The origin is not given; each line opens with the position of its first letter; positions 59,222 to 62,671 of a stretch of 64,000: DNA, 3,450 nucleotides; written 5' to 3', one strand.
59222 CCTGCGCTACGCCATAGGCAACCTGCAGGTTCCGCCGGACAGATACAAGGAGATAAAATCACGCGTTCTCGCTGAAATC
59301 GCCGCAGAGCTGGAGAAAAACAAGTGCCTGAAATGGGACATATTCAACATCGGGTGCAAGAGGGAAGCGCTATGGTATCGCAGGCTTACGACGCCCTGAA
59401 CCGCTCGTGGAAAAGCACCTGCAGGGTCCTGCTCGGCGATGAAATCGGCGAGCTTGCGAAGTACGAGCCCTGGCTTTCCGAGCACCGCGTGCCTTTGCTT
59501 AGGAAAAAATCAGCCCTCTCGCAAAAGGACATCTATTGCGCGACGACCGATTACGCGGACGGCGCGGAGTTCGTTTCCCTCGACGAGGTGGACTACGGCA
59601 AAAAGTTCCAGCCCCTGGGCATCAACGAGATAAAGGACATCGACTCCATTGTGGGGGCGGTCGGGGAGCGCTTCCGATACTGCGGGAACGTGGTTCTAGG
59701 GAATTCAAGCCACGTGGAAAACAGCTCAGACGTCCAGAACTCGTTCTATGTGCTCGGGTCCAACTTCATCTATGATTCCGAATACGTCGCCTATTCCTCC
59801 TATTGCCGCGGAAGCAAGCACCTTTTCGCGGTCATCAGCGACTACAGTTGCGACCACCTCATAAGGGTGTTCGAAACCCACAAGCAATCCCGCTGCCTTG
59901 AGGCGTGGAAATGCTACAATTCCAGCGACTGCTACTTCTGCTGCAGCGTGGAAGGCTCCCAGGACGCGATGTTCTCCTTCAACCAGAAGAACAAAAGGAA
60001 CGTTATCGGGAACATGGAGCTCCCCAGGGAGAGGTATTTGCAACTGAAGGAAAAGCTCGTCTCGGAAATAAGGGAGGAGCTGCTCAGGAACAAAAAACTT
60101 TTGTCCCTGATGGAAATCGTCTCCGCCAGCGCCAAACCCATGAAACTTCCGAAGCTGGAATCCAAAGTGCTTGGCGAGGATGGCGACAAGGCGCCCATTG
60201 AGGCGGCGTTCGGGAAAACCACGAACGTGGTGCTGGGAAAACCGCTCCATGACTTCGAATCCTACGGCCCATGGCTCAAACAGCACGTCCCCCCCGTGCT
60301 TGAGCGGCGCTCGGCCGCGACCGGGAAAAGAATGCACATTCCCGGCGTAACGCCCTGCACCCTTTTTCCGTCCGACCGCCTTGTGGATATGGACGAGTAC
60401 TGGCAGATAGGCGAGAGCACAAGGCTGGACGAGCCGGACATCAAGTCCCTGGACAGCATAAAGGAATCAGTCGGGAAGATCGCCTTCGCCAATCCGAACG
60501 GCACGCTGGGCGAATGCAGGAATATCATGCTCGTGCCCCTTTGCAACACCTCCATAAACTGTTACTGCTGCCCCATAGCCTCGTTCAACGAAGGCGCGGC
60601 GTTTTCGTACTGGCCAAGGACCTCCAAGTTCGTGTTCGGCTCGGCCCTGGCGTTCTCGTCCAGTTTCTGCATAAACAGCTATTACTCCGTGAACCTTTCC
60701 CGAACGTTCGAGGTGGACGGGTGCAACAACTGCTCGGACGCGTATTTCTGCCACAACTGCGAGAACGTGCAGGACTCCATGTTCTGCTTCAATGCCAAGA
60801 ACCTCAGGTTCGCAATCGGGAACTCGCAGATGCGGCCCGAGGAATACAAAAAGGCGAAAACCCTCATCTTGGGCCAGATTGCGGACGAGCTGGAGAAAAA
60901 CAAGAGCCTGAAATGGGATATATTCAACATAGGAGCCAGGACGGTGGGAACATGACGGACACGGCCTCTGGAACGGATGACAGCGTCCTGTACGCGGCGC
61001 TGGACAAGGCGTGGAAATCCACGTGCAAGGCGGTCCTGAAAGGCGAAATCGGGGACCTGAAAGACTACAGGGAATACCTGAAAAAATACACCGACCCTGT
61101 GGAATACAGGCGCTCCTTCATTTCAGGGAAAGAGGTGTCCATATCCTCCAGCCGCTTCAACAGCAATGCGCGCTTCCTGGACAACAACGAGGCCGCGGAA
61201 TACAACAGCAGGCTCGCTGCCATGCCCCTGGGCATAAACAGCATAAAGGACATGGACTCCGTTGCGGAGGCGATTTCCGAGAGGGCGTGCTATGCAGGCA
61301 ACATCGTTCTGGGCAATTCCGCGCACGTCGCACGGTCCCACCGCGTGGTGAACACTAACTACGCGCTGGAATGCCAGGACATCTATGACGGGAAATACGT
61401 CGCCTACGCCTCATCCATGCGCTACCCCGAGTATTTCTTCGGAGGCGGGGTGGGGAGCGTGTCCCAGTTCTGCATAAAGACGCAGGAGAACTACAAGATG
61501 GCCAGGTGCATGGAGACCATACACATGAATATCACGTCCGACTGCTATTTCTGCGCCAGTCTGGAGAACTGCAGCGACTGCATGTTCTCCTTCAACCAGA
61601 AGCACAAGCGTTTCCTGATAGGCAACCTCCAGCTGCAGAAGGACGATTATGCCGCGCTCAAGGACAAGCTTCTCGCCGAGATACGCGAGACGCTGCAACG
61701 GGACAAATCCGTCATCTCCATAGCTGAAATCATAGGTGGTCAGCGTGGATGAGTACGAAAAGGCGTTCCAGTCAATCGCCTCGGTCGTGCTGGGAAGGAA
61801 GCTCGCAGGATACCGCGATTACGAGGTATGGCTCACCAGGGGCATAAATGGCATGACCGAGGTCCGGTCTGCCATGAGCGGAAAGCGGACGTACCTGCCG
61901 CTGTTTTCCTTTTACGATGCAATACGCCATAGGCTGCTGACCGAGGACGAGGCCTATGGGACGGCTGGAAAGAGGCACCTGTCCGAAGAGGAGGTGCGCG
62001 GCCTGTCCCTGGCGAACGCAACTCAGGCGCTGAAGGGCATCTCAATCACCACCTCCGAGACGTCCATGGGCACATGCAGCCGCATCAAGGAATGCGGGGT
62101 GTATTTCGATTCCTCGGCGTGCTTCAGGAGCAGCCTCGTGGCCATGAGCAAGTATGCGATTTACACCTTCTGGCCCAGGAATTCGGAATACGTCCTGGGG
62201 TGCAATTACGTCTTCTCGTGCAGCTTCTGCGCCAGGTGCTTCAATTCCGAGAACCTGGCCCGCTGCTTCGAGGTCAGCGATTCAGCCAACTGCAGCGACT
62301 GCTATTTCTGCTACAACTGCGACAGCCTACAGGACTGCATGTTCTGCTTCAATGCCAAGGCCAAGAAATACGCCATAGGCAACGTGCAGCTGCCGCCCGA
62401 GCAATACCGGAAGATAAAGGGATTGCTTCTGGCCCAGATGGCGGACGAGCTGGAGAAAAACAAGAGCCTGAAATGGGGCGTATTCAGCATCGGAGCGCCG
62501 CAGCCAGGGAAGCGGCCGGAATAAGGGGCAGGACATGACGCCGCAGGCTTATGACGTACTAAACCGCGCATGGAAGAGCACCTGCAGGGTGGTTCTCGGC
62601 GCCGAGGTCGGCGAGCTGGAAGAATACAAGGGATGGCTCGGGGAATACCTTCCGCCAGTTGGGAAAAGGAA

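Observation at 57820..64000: Head-to-tail array of eight paralogous cytoplasmic Cys-rich modules in strict A-B alternation, with no family I can name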

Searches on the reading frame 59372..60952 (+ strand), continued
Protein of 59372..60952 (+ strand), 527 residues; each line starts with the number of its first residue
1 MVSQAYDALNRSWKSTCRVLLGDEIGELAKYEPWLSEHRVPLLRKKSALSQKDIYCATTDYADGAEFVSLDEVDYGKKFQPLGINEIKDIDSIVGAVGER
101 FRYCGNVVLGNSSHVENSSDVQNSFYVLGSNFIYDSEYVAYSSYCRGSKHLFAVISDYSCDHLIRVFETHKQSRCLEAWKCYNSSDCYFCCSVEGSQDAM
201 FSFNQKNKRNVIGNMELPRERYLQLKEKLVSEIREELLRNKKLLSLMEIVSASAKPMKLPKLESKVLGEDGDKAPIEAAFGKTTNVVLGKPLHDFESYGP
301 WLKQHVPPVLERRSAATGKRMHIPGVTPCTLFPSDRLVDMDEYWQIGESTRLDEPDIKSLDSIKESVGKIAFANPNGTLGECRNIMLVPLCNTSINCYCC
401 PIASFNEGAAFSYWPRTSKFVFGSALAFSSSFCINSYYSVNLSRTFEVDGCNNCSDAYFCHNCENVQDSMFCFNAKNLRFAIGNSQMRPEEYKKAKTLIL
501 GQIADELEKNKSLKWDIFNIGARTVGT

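Call 74: predict_structure(alignment_id=A3)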
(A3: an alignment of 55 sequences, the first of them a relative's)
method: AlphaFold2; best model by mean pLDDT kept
length: 645 residues; sequences in the alignment: 55
mean_pLDDT: 77.5   pTM: 0.60
mean pLDDT of the five models: 77.5, 75.4, 75.0, 74.4, 73.7
residues with pLDDT >= 90: 198; 70-90: 271; 50-70: 89; < 50: 87
segments of 3 or more residues with pLDDT < 50: 1-5, 188-193, 521-526, 579-645
pLDDT, mean of each block of 10 residues (from residue 1): 48 78 87 90 63 72 91 89 66 84 79 84 90 94 92 92 95 85 61 66 85 90 88 92 93 92 87 84 61 67 70 88 85 92 94 94 93 86 76 86 93 86 89 87 93 89 80 92 87 83 83 68 49 62 73 81 82 67 44 37 37 35 39 35 34
secondary structure, 60 per line:
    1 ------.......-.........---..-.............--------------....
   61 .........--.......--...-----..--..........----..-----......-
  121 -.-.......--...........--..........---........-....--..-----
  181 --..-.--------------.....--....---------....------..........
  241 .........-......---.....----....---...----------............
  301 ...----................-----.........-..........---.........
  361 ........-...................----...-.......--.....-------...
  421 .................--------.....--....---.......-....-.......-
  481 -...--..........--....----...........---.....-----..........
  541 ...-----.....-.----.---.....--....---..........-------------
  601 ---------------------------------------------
elements in order: H7-13 E15-23 H30-42 E57-69 E72-78 E93-102 E114-119 H124-130 E133-143 E146-155 E159-166 H168-171 E201-205 E208-211 E221-224 H231-249 E251-256 H260-264 E269-272 E276-278 H289-303 H308-323 H329-337 H339-348 H352-368 H370-388 E393-395 H397-403 E406-410 H418-437 E446-450 H453-456 H460-466 H468-471 E473-479 H487-496 E499-502 H507-517 H521-525 H531-543 E549-553 E564-568 H571-574 H578-587

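Call 76: fold_search(model_id=the predicted structure, library=pdb)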
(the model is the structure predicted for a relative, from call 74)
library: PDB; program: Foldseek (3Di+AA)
matches with E <= 10: 1077; with E <= 0.001: 91
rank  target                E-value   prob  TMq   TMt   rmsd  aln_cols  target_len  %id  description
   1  4d2i_B                5.5e-12  1.00  0.36  0.49  15.4       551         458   15  Crystal structure of the HerA hexameric DNA translocase from Sulfolobus solfataricus bound to AMP-PNP (released 2014-12-03)
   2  9x1m_A                6.4e-12  1.00  0.39  0.43  15.2       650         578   14  The cryo-EM structure of HerA-NurA complex with AMPPNP and dsDNA from Thermococcus kodakarensis (released 2026-02-04)
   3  8wiv_D                2.0e-11  1.00  0.38  0.40  12.5       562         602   17  Cryo-EM structure of a bacterial protein (released 2024-09-11)
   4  1e9s_D                2.6e-11  1.00  0.42  0.61   5.4       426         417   14  Bacterial conjugative coupling protein TrwBdeltaN70. Unbound monoclinic form. (released 2001-02-06)
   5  8wj3_D                3.1e-11  1.00  0.36  0.45  10.3       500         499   16  Cryo-EM structure of a bacterial protein (released 2024-09-11)
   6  1e9s_K                3.6e-11  1.00  0.40  0.57   6.8       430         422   14  Bacterial conjugative coupling protein TrwBdeltaN70. Unbound monoclinic form. (released 2001-02-06)
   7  1e9s_E                4.9e-11  1.00  0.40  0.56   7.1       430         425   15  Bacterial conjugative coupling protein TrwBdeltaN70. Unbound monoclinic form. (released 2001-02-06)
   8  1e9s_G                5.5e-11  1.00  0.43  0.61   5.2       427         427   15  Bacterial conjugative coupling protein TrwBdeltaN70. Unbound monoclinic form. (released 2001-02-06)
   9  1e9s_A                6.1e-11  1.00  0.43  0.61   5.5       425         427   14  Bacterial conjugative coupling protein TrwBdeltaN70. Unbound monoclinic form. (released 2001-02-06)
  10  1e9r_D                6.1e-11  1.00  0.41  0.59   6.2       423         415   15  Bacterial conjugative coupling protein TrwBdeltaN70. Trigonal form in complex with sulphate. (released 2001-02-06)
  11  1gl6_A                7.1e-11  1.00  0.43  0.63   5.0       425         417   13  Plasmid coupling protein TrwB in complex with the non-hydrolysable GTP analogue GDPNP (released 2002-05-16)
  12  7es4                  7.5e-11  1.00  0.39  0.64   7.0       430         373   15  the crystral structure of DndH-C-domain (released 2022-05-11)
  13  4d2i_A                7.9e-11  1.00  0.38  0.50  14.7       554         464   14  Crystal structure of the HerA hexameric DNA translocase from Sulfolobus solfataricus bound to AMP-PNP (released 2014-12-03)
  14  1e9s_F                8.8e-11  1.00  0.40  0.57   6.8       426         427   15  Bacterial conjugative coupling protein TrwBdeltaN70. Unbound monoclinic form. (released 2001-02-06)
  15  1e9s_J                9.3e-11  1.00  0.42  0.60   6.1       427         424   14  Bacterial conjugative coupling protein TrwBdeltaN70. Unbound monoclinic form. (released 2001-02-06)
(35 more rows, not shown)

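Call 79: search_protein_families(library=pfam, proteins=[L028:8934-9959:-, L076:15848-16849:+, L020:939-1943:-], max_evalue=0.001)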
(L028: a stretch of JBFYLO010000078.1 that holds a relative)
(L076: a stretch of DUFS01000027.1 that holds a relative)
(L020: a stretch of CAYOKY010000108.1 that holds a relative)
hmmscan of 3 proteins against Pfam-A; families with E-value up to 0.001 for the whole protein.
L028:8934-9959:- (342 aa): 7 families
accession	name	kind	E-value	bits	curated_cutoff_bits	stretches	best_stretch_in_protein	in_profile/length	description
PF13412.12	HTH_24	-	2.9e-22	78.4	21.9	2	27-74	1-48/48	Winged helix-turn-helix DNA-binding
PF13404.12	HTH_AsnC-type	-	3.8e-21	75.1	27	2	193-234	1-42/42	AsnC-type helix-turn-helix domain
PF01047.28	MarR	-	1.3e-08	35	24.6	0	201-243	9-51/59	MarR family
PF13545.12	HTH_Crp_2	-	3.1e-06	27.5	27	0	39-74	18-53/70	Crp-like helix-turn-helix domain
PF12840.13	HTH_20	-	6.9e-05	23.2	27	0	38-74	13-49/51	Helix-turn-helix domain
PF25212.1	HVO_A0114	-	0.00018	21.7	27.6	0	48-74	41-67/84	HVO_A0114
PF13730.12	HTH_36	-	0.0002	21.5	25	0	48-73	30-55/55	Helix-turn-helix domain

L076:15848-16849:+ (334 aa): 4 families
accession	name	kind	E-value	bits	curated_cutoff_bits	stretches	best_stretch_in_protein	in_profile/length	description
PF13412.12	HTH_24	-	7.2e-09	35.5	21.9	1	199-227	19-47/48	Winged helix-turn-helix DNA-binding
PF13404.12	HTH_AsnC-type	-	5.2e-07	29.8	27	1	18-54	6-42/42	AsnC-type helix-turn-helix domain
PF12802.13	MarR_2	-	5.1e-05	23.8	27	0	186-227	8-50/61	MarR family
PF01047.28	MarR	-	0.00071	19.8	24.6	0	185-227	5-47/59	MarR family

L020:939-1943:- (335 aa): 9 families
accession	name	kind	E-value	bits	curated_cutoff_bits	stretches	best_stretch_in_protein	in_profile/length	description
PF13404.12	HTH_AsnC-type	-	1.8e-21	76.1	27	2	185-226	1-42/42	AsnC-type helix-turn-helix domain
PF13412.12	HTH_24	-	7.1e-21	74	21.9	2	18-65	1-48/48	Winged helix-turn-helix DNA-binding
PF01047.28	MarR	-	5.7e-05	23.4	24.6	0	193-231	9-47/59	MarR family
PF08279.18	HTH_11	-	8.4e-05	22.8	25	0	191-234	4-44/55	HTH domain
PF13545.12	HTH_Crp_2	-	0.00013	22.3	27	0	33-65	21-53/70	Crp-like helix-turn-helix domain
PF13556.12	HTH_30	-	0.00021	21.4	27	0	201-228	12-39/59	PucR C-terminal helix-turn-helix domain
PF25212.1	HVO_A0114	-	0.0003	21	27.6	0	191-231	26-66/84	HVO_A0114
PF13730.12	HTH_36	-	0.0007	19.8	25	0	202-231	23-55/55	Helix-turn-helix domain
PF12840.13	HTH_20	-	0.00094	19.6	27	0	194-231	11-48/51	Helix-turn-helix domain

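Call 84: search_protein_families(library=pfam, alignment_id=A4, max_evalue=1)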
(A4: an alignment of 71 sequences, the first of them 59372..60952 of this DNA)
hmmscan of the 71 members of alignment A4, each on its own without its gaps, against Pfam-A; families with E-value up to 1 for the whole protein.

A. member 1, window:59372-60952:+ (527 aa): 0 families

B. families by the number of members that match (of 71 scanned): 39 families (the first 25 are shown)
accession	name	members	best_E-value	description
PF02008.25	zf-CXXC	2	0.00085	CXXC zinc finger domain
PF18263.7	MCM6_C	2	0.043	MCM6 C-terminal winged-helix domain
PF16263.11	DUF4917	1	0.0077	Domain of unknown function (DUF4917)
PF10366.15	Vps39_1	1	0.016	Vacuolar sorting protein 39 domain 1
PF13459.11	Fer4_15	1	0.02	4Fe-4S single cluster domain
PF22999.2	LTN1_E3_ligase_6th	1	0.036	LTN1 family HEAT repeat region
PF25402.1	PH_28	1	0.047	Kinetoplastid PH-like domain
PF21205.3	Rep3_C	1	0.047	Initiator Rep protein, WH2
PF18003.7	DUF3823_C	1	0.05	Domain of unknown function (DUF3823_C)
PF22919.1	ATP-synt_VA_C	1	0.051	C-terminal domain of V and A type ATP synthase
PF20823.2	Cmr2_Zn-bd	1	0.059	CRISPR RNA silencing complex Cmr2 subunit, Zn-binding domain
PF05501.16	DUF755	1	0.065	Domain of unknown function (DUF755)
PF22158.1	M157_N_1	1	0.075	MHC class I-like protein M157, N-terminal domain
PF21541.2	CATSPERB_1st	1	0.077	CATSPER protein subunit beta protein 1st domain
PF12489.13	ARA70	1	0.083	Nuclear coactivator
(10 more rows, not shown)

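Call 85: search_solved_structures(query=A4, max_evalue=10)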
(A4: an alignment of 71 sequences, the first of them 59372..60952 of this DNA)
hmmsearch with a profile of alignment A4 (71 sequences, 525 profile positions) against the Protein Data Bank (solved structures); distinct sequences matched with E-value up to 10: 5.
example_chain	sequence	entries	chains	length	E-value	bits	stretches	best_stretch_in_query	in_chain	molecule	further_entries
2kn0_A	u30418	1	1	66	0.31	13.2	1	438-464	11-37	Fn14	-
5ux2_A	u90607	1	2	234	1.9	10.6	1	282-363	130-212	Aldehyde decarbonylase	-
9v1j_sf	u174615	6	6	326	3.8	9.6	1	225-281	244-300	40S ribosomal protein S4, putative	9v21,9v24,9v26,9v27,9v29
7bqn_A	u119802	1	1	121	8.1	8.5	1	226-299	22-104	Rei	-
1ezg_A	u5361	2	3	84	9.9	8.2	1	396-469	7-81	THERMAL HYSTERESIS PROTEIN ISOFORM YL-1 | Thermal hysteresis protein isoform YL-1 (2-14)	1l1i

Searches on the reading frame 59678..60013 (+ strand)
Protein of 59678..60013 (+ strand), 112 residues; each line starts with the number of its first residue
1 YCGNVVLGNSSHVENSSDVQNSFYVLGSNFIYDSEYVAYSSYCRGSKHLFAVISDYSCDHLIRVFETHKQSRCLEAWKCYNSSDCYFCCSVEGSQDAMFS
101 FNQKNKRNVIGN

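Call 95: search_solved_structures(query=A5, max_evalue=10, show_alignments=2)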
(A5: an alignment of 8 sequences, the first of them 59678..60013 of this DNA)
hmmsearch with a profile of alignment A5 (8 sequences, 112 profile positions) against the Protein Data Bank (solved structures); distinct sequences matched with E-value up to 10: 5.
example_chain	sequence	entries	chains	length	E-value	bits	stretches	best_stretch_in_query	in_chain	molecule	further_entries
2kn0_A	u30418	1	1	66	0.3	14.6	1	66-93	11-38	Fn14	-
6z1p_BN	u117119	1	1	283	0.98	13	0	2-57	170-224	mS82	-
2ri7_A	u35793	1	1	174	5.1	10.6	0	56-98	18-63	Nucleosome-remodeling factor subunit BPTF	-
2f6j_A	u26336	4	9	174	5.8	10.5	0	56-98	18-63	bromodomain PHD finger transcription factor | Nucleosome-remodeling factor subunit BPTF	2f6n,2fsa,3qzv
6aze_A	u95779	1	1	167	6.5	10.3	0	57-98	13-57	Nucleosome-remodeling factor subunit BPTF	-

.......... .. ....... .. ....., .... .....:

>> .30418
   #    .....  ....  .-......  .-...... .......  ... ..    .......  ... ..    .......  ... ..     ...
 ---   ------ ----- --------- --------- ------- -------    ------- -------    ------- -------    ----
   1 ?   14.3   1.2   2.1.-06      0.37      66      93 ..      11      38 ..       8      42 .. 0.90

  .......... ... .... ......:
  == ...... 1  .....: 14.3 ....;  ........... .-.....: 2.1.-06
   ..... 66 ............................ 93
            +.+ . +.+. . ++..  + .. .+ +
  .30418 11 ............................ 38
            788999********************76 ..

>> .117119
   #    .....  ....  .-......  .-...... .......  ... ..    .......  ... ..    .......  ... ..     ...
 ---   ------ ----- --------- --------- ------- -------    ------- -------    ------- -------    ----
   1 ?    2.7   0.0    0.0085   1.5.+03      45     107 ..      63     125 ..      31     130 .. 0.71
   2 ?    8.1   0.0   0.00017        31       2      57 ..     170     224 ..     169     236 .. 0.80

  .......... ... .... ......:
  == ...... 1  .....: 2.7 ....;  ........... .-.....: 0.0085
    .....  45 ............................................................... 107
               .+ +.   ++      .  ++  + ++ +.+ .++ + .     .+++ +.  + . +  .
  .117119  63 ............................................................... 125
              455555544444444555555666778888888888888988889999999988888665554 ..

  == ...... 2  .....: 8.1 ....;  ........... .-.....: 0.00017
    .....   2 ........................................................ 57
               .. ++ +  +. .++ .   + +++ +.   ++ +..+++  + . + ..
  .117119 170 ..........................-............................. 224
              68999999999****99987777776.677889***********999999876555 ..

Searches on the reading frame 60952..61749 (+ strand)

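Call 5: search_protein_families(library=pfam, proteins=[window:60952-61749:+], max_evalue=1)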
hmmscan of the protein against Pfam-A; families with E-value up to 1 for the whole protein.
window:60952-61749:+ (266 aa): 0 families

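Call 6: search_protein_families(library=ncbifam, proteins=[window:60952-61749:+], max_evalue=1)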
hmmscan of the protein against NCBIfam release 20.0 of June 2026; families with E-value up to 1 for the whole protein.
window:60952-61749:+ (266 aa): 1 family
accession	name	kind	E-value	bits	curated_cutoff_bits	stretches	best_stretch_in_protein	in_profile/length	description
TIGR04148.1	GG_samocin_CFB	equivalog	0.014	14.6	300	1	182-233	336-389/411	radical SAM peptide maturase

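Call 44: search_protein_families(library=phrogs, proteins=[window:60952-61749:+], max_evalue=0.01)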
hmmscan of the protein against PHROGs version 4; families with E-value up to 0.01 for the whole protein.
window:60952-61749:+ (266 aa): 0 families

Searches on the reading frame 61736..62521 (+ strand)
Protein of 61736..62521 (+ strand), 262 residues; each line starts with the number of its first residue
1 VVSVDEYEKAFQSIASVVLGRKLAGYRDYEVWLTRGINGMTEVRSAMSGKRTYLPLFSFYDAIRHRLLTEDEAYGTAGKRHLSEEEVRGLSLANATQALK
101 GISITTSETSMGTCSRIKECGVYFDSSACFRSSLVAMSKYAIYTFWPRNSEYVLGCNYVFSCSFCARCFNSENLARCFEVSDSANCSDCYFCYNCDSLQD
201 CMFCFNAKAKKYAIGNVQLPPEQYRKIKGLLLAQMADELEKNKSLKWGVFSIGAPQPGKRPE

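Call 5: search_protein_families(library=pfam, proteins=[window:61736-62521:+], max_evalue=1)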
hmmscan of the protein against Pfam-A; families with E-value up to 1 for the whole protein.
window:61736-62521:+ (262 aa): 0 families

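Call 6: search_protein_families(library=ncbifam, proteins=[window:61736-62521:+], max_evalue=1)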
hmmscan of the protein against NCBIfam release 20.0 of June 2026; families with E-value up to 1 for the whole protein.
window:61736-62521:+ (262 aa): 0 families

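Call 44: search_protein_families(library=phrogs, proteins=[window:61736-62521:+], max_evalue=0.01)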
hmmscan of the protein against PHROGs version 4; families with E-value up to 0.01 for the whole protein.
window:61736-62521:+ (262 aa): 1 family
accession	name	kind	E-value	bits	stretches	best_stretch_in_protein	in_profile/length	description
phrog_15341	-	unknown function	0.0079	16.6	1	149-207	29-87/276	-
